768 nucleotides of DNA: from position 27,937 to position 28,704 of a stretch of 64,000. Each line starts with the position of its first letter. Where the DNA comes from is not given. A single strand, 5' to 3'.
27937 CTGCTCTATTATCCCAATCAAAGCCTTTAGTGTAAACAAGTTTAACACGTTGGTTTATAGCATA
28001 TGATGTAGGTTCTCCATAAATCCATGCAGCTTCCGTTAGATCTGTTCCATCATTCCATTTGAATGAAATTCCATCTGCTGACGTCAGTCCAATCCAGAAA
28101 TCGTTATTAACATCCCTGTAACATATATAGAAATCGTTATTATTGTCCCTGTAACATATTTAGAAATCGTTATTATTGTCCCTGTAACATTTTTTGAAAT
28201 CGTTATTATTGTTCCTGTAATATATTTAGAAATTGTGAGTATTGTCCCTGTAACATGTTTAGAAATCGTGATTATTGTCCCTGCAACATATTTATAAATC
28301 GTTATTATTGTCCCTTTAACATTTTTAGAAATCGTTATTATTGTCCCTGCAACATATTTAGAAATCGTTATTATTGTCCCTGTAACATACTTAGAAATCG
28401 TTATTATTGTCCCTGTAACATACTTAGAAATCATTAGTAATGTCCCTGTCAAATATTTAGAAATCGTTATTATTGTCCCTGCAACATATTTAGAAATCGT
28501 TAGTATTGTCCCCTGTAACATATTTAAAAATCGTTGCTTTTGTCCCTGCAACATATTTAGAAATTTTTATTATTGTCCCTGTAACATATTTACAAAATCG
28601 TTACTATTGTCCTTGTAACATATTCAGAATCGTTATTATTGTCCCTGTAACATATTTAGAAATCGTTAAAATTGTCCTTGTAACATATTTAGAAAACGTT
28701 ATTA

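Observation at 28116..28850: Intronic 33-bp satellite that looks like a tandem amplification of the 3' splice site and exon start of a C-type lectin gene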

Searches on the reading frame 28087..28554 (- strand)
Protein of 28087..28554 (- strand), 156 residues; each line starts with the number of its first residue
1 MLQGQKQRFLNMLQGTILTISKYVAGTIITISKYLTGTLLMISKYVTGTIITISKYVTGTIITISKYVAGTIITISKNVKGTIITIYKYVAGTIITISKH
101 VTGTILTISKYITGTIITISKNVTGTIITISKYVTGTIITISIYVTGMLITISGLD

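Call 54: search_protein_families(library=pfam, proteins=[window:28087-28554:-], max_evalue=0.1)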
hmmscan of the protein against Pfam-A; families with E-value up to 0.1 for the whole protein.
seq(156 aa): 3 families
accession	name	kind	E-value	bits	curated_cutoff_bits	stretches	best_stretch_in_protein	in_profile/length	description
PF09511.15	RNA_lig_T4_1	-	0.0022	18.3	28.3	0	74-104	47-77/227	RNA ligase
PF03779.20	SPW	-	0.011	16.6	31.5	0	32-117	5-88/93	SPW repeat domain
PF12288.13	CsoS2_M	-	0.078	12.8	22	0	33-115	267-353/425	Carboxysome shell peptide mid-region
